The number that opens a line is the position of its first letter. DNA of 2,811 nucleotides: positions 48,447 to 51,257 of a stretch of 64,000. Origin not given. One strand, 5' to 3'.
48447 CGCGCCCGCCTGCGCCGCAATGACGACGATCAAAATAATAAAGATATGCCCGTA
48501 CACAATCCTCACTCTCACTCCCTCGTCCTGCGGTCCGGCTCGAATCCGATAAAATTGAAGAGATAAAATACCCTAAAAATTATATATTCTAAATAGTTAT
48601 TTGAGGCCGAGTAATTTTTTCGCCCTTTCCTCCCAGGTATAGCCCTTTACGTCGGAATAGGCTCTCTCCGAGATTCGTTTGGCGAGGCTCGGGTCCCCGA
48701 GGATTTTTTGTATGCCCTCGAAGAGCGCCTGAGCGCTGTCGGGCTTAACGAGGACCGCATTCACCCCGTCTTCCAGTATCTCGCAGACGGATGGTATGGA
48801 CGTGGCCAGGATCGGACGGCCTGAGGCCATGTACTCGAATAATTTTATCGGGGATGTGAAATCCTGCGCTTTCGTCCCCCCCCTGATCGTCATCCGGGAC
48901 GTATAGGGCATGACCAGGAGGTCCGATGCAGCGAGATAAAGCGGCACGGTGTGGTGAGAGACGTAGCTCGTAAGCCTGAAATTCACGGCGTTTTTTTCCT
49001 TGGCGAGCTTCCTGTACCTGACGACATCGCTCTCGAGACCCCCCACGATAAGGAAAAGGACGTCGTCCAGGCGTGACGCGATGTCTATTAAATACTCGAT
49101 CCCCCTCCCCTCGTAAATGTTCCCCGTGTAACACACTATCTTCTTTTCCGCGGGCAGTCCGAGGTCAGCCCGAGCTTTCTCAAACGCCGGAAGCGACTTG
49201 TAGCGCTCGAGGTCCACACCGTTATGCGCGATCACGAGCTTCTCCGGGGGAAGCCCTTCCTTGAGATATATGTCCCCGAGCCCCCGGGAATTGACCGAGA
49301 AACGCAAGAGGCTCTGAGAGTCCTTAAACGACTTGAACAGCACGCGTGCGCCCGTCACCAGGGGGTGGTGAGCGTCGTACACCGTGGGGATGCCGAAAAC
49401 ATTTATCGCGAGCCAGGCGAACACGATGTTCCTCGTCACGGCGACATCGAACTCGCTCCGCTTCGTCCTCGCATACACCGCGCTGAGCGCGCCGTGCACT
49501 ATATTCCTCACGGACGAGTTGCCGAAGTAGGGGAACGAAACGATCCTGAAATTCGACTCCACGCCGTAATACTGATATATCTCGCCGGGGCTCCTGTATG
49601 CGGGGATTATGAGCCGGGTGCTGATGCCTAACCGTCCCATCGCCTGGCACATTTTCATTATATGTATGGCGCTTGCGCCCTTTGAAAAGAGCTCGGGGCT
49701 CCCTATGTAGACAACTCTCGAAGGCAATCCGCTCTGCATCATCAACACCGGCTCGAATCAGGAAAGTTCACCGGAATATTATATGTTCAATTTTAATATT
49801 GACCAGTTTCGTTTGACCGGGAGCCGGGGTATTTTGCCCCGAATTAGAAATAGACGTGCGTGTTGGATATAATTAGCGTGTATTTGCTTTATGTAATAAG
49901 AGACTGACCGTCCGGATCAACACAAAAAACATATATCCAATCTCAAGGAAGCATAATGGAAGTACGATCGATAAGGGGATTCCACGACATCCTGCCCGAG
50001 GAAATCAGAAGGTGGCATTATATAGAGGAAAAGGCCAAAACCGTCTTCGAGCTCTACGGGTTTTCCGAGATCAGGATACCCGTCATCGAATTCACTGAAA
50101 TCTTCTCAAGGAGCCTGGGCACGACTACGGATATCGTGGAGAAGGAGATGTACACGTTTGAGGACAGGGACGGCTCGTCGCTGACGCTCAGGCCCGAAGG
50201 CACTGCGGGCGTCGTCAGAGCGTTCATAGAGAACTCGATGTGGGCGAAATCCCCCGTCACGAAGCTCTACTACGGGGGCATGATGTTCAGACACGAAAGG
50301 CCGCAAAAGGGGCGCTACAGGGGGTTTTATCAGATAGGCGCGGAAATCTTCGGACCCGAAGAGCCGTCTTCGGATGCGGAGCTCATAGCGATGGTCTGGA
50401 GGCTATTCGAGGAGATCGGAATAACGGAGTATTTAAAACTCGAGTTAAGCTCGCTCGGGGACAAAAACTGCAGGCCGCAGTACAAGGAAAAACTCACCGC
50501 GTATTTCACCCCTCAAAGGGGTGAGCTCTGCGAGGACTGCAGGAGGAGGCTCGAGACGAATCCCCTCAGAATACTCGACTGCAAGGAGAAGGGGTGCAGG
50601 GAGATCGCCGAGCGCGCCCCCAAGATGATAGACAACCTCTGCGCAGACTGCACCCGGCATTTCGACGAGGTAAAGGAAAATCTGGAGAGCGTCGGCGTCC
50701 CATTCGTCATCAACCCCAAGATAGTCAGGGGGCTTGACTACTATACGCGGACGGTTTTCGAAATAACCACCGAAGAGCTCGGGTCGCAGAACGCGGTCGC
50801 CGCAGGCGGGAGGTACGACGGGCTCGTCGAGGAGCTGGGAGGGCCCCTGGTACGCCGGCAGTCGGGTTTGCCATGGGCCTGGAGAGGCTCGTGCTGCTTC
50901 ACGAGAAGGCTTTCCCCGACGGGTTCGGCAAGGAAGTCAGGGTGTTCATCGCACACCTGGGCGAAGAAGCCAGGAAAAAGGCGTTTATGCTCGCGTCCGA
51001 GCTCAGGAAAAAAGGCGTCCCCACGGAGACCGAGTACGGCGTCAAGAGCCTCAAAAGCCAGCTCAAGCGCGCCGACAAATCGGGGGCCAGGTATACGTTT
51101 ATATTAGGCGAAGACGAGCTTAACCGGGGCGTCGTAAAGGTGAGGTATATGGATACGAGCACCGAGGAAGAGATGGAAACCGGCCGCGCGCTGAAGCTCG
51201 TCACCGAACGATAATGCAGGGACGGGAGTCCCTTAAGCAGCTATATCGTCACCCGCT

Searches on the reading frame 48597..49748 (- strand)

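Call 72: search_protein_families(library=pfam, proteins=[window:48597-49748:-], max_evalue=0.00001)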
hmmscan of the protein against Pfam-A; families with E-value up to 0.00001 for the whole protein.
window:48597-49748:- (383 aa): 4 families
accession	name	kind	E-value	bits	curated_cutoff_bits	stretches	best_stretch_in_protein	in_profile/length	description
PF00534.26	Glycos_transf_1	-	7.3e-26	91.2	26.4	1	190-365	3-171/172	Glycosyl transferases group 1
PF13692.12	Glyco_trans_1_4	-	5.6e-22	79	27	1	203-352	2-142/142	Glycosyl transferases group 1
PF13439.12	Glyco_transf_4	-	1.7e-11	44.9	28.5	1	27-182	5-170/170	Glycosyltransferase Family 4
PF13524.12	Glyco_trans_1_2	-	1.9e-10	41.3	25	1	222-380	7-143/144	Glycosyl transferase-like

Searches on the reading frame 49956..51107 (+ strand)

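Call 72: search_protein_families(library=pfam, proteins=[window:49956-51107:+], max_evalue=0.00001)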
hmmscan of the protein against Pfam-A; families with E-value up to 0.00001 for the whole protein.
window:49956-51107:+ (383 aa): 2 families
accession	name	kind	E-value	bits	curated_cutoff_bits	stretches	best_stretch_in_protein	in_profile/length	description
PF13393.11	tRNA-synt_His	-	2.2e-44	152.4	25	1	8-295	1-293/308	Histidyl-tRNA synthetase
PF00587.30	tRNA-synt_2b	-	4e-20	73.1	29.3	1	66-301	1-152/179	tRNA synthetase class II core domain (G, H, P, S and T)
